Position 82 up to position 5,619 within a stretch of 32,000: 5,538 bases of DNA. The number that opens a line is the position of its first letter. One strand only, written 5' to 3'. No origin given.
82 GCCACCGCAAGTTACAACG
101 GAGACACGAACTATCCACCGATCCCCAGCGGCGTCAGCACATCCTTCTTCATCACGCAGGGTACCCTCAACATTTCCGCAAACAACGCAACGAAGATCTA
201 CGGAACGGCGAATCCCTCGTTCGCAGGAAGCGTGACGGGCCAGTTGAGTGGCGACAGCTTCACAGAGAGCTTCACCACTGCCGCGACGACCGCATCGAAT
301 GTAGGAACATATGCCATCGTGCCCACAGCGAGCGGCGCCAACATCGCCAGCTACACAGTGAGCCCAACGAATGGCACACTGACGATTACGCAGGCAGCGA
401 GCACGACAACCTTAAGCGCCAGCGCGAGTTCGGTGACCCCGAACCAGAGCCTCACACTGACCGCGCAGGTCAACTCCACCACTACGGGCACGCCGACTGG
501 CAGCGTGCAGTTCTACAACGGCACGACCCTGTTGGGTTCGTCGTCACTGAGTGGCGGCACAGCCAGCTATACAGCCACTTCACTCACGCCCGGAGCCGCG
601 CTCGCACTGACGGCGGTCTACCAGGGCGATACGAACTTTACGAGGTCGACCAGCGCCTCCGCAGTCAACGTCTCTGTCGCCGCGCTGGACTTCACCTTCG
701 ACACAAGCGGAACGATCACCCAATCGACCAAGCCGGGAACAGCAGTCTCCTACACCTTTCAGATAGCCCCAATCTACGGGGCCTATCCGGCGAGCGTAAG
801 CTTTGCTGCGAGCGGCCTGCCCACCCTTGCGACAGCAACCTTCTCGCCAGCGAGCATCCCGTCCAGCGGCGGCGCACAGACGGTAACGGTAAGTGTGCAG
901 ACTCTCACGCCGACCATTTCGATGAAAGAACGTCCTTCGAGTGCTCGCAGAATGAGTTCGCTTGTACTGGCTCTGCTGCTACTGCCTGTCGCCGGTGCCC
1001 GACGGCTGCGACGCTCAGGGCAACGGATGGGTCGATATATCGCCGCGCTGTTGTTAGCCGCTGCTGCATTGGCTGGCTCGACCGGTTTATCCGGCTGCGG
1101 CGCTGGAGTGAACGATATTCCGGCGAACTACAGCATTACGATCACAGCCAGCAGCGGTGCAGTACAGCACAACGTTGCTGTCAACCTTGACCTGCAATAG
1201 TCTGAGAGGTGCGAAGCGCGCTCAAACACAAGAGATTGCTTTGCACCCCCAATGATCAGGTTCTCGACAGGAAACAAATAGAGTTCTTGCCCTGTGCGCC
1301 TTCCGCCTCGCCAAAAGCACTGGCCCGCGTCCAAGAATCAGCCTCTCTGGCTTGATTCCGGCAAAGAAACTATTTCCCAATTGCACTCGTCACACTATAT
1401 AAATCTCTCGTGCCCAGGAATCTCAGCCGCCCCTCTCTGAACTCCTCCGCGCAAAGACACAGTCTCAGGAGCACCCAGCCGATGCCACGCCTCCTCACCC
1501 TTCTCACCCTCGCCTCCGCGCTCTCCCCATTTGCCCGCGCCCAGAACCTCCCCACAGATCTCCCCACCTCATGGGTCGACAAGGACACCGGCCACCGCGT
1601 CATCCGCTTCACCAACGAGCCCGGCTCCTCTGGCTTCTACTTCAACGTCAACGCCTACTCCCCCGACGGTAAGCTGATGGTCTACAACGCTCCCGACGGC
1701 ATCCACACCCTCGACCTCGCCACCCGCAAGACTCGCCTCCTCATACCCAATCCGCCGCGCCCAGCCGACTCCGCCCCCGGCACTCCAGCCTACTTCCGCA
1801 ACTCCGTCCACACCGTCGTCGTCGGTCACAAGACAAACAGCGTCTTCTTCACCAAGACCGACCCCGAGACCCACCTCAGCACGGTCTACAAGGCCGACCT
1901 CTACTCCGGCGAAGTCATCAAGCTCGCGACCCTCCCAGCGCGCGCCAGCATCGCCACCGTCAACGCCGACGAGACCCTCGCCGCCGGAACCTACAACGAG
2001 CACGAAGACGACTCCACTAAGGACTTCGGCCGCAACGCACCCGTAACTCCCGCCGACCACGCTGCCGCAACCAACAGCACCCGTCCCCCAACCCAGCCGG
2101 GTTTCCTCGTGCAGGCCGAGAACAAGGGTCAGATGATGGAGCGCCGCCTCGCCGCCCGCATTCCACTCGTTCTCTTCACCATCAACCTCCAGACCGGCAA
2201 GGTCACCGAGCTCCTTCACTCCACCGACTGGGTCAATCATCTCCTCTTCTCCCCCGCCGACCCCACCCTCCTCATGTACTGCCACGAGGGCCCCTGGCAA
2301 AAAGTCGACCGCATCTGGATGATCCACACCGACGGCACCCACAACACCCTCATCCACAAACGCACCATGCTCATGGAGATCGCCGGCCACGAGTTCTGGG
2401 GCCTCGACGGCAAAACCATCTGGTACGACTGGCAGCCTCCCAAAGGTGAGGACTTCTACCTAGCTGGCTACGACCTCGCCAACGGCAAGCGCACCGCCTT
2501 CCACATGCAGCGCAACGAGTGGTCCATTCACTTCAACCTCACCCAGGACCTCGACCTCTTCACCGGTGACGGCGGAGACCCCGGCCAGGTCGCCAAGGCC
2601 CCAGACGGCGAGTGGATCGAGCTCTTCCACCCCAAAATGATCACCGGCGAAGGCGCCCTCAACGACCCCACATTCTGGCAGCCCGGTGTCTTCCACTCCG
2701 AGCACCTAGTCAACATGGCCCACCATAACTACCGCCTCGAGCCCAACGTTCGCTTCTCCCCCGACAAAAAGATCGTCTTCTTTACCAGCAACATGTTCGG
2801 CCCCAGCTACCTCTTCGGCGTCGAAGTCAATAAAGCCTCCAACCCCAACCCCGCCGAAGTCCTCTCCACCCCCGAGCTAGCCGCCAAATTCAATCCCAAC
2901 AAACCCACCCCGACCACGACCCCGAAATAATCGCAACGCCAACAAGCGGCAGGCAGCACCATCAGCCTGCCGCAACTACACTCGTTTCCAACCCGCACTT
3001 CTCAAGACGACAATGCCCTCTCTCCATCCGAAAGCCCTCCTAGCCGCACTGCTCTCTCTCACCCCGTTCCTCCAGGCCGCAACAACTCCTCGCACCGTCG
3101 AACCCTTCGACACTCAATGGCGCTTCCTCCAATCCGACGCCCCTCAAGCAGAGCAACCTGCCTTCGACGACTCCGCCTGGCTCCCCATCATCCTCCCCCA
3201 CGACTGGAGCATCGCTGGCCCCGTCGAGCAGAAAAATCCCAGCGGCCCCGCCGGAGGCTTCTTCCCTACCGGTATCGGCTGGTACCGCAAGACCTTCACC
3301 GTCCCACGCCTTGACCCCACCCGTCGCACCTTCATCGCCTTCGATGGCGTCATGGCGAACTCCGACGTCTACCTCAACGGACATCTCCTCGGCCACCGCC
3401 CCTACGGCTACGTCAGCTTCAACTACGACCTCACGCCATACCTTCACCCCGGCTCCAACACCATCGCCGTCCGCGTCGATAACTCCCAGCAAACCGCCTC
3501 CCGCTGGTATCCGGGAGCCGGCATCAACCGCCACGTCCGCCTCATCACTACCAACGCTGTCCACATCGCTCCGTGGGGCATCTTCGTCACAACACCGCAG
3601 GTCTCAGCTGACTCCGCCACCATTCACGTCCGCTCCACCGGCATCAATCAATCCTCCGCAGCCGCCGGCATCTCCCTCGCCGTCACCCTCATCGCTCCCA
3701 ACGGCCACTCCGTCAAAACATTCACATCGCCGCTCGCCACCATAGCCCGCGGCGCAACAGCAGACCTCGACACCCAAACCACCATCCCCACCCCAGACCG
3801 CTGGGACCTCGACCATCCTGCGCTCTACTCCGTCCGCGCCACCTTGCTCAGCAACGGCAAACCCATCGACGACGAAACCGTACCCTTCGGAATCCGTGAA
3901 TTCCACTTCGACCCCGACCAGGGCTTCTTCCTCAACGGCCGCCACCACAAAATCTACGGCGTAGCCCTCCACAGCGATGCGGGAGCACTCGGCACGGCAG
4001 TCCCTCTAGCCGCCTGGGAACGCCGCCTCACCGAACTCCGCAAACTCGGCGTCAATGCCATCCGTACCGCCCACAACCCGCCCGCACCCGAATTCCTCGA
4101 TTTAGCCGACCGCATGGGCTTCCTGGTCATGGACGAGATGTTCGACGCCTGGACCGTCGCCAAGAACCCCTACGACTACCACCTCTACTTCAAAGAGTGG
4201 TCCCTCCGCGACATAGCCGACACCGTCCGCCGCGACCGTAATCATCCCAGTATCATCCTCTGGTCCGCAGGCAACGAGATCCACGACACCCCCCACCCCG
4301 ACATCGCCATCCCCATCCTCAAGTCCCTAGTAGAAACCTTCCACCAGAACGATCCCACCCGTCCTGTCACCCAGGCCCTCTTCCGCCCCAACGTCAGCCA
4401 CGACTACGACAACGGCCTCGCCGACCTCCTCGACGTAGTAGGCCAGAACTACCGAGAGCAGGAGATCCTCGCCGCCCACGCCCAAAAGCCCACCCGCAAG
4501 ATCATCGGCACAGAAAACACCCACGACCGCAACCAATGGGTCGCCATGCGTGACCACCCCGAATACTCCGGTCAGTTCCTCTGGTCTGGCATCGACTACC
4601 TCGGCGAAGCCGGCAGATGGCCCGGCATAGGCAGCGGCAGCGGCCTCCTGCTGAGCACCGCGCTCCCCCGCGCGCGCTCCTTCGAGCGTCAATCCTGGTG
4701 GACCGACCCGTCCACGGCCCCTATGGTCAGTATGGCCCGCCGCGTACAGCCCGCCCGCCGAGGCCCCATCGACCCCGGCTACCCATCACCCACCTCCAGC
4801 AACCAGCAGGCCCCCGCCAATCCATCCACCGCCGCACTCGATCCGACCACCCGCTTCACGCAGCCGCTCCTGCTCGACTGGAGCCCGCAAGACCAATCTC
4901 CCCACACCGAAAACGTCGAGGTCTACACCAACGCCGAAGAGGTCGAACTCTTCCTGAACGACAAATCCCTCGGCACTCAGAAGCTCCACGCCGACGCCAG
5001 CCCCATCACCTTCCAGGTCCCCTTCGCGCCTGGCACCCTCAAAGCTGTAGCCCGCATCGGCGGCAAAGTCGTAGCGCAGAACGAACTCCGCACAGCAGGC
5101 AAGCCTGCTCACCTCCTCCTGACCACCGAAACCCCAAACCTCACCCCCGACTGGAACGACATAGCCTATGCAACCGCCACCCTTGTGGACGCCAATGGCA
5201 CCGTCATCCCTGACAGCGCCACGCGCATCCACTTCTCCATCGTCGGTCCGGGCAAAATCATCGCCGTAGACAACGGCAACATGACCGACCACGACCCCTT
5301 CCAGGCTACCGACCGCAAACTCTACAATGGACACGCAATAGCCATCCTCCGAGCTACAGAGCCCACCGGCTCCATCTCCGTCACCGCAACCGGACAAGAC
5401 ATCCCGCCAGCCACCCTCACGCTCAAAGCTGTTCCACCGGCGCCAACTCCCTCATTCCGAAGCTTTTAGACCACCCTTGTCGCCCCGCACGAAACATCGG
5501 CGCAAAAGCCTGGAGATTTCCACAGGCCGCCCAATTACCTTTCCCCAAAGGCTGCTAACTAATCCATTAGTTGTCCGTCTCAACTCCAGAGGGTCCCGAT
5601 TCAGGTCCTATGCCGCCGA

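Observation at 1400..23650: Mirror-image codon usage: the + strand is C/A-rich at synonymous sites whichever way genes point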

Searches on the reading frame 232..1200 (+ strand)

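Call 4: search_protein_families(library=pfam, proteins=[window:232-1200:+])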
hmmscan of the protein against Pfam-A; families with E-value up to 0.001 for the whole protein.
window:232-1200:+ (322 aa): 2 families
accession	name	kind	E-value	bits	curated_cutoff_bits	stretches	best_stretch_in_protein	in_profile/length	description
PF16640.11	Big_3_5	-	1.5e-16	61.2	35.5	1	61-147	1-87/88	Bacterial Ig-like domain (group 3)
PF18676.6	MBG_2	-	8.4e-07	29.9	25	1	2-51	24-72/72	MBG domain (YGX type)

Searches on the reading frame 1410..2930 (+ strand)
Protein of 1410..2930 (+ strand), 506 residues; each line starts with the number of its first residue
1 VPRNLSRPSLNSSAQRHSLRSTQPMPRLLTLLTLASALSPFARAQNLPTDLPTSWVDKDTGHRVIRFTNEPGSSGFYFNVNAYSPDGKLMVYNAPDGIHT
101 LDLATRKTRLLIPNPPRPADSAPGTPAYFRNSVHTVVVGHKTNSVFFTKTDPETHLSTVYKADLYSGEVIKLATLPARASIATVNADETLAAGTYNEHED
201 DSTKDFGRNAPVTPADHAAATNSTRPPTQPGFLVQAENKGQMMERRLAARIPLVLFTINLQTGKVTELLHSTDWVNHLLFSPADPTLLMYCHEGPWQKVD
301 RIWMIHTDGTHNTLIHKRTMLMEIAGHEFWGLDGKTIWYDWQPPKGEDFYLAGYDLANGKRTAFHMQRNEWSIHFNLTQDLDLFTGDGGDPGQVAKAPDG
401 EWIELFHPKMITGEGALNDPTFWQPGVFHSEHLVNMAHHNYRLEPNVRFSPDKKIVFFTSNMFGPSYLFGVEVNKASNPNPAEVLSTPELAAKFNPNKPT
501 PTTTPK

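Call 4: search_protein_families(library=pfam, proteins=[window:1410-2930:+])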
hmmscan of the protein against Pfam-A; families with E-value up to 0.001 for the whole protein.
window:1410-2930:+ (506 aa): 1 family
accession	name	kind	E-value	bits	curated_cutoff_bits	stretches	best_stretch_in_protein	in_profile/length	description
PF14583.12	Pectate_lyase22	-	1.4e-14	54.1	30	1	255-473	170-382/386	Oligogalacturonate lyase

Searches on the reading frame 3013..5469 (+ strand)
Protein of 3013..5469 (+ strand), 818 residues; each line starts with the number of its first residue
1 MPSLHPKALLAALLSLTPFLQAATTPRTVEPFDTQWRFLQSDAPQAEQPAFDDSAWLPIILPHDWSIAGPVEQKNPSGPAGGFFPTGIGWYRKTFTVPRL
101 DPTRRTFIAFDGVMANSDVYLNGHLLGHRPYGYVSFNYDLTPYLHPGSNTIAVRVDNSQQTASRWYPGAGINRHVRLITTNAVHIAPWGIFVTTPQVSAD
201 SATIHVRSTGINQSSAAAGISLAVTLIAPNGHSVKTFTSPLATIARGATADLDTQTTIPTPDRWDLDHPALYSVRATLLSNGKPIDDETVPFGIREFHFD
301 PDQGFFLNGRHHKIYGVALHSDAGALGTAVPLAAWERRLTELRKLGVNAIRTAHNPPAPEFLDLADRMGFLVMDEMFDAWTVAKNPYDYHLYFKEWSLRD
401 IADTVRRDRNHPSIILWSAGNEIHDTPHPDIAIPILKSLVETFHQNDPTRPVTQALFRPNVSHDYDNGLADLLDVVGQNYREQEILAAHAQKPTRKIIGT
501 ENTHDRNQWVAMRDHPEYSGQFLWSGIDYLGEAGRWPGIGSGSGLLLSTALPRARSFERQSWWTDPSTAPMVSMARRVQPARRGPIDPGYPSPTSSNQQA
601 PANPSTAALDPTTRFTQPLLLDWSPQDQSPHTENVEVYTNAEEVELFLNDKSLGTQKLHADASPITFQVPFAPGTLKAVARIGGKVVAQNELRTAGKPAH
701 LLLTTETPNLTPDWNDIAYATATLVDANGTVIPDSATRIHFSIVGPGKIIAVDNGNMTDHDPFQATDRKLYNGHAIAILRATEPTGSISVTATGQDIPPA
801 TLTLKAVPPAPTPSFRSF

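Call 4: search_protein_families(library=pfam, proteins=[window:3013-5469:+])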
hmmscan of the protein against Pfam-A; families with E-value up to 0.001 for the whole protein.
window:3013-5469:+ (818 aa): 9 families
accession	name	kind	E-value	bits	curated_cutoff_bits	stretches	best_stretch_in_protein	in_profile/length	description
PF18565.7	Glyco_hydro2_C5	-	2.1e-27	95.5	32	1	703-803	3-103/103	Glycoside hydrolase family 2 C-terminal domain 5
PF02836.23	Glyco_hydro_2_C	-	4.3e-27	95.5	21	1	302-525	5-241/302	Glycosyl hydrolases family 2, TIM barrel domain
PF02837.24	Glyco_hydro_2_N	-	8.4e-26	91.3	28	1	31-180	3-168/169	Glycosyl hydrolases family 2, sugar binding domain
PF16355.11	DUF4982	-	5.9e-20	71.4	23.9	1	634-688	5-61/61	Domain of unknown function (DUF4982)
PF00703.27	Glyco_hydro_2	-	2.9e-13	51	23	1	191-295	6-109/109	Glycosyl hydrolases family 2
PF22666.2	Glyco_hydro_2_N2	-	4.1e-09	37.2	27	1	90-162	51-124/167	Glycosyl hydrolase 2 galactose-binding domain-like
PF13364.12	BetaGal_ABD2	-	1.6e-06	29.3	23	1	77-159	26-110/112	Beta-galactosidase second all-beta domain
PF22820.2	TcaA_3rd_4th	-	0.00013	22.3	27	0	633-656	3-26/73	TcaA protein 3rd/4th domain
PF21467.3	BetaGal_gal-bd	-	0.00041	20.9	27.3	0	89-149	2-62/62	Beta-galactosidase, galactose-binding domain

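Call 52: search_dna_similar(query=window:3013-5469:+, collection=plasmids, mode=protein, max_rows=25, max_evalue=1e-20)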
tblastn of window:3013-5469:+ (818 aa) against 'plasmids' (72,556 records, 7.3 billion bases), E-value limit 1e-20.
Records with a match: 335; places in all: 430; records where one place covers at least 80% of the query: 47.
Best place of each record, by identity: <60% 335.
By first word of the organism name: Sinorhizobium 78; Rhizobium 22; Klebsiella 19; Sphingobium 10; Phocaeicola 10; Novosphingobium 9; Ensifer 9; Sphingomonas 8; Hymenobacter 8; Persicobacter 8; and 69 more.
By predicted mobility (MOB-suite, as given by PLSDB): non-mobilizable 237; mobilizable 69; conjugative 29.
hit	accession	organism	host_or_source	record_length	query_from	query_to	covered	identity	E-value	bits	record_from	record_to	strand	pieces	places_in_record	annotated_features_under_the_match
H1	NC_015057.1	Granulicella tundricola MP5ACTX9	-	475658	32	809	95%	49.6%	0e+0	718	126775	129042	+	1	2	glycoside hydrolase family 2 TIM barrel-domain containing protein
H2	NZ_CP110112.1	Sphingomonas sp. R1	Solanum lycopersicum,Tomato (Solanum ...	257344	26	811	96%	48.6%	0e+0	731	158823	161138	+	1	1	glycoside hydrolase family 2 TIM barrel-domain containing protein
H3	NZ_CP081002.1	Sphingobium sp. V4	cell culture,soil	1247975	19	806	96%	46.7%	0e+0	707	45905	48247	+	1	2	record has no annotation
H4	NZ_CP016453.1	Sphingobium sp. RAC03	Microbial isolate,Algal phycosphere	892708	22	806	96%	46.3%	0e+0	686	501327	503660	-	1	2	glycoside hydrolase family 2 TIM barrel-domain containing protein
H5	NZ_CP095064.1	Hymenobacter volaticus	single cell,air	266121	90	808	88%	49.4%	0e+0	647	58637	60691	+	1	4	glycoside hydrolase family 2 TIM barrel-domain containing protein | hypothetical protein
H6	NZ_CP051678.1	Spirosoma rhododendri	cell culture,Flower of Rhododendron ...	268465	24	804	95%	38.0%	3e-156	512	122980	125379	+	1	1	glycoside hydrolase family 2 TIM barrel-domain containing protein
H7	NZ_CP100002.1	Halorussus vallis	cell culture,saline soil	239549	27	808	96%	37.3%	4e-143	474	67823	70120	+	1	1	glycoside hydrolase family 2 TIM barrel-domain containing protein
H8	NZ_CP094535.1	Hymenobacter monticola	Single cell,a pond on the Huanglong ...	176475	22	806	96%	36.9%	2e-143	475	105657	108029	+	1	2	glycoside hydrolase family 2 TIM barrel-domain containing protein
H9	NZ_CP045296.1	Paenibacillus cellulositrophicus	cell culture,Thai soil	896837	20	806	96%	36.5%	6e-152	500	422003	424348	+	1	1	glycoside hydrolase family 2 TIM barrel-domain containing protein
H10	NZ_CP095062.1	Hymenobacter volaticus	single cell,air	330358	32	807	95%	36.8%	3e-147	486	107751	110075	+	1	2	sugar-binding domain-containing protein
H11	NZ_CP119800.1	Halomontanus rarus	cell culture,sediment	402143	27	792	94%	36.8%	3e-140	466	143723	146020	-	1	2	glycoside hydrolase family 2 TIM barrel-domain containing protein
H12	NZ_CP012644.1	Rufibacter tibetensis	soil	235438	32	800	94%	36.2%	2e-143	475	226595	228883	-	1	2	glycoside hydrolase family 2 TIM barrel-domain containing protein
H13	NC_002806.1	Microscilla sp. PRE1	-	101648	24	804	95%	35.0%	2e-133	446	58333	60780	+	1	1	sugar-binding domain-containing protein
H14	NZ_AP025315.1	Fulvitalea axinellae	-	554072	36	806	94%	35.0%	1e-153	504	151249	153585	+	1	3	glycoside hydrolase family 2 TIM barrel-domain containing protein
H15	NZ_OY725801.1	Parabacteroides distasonis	-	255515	27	806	95%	34.4%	2e-130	437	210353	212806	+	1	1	sugar-binding domain-containing protein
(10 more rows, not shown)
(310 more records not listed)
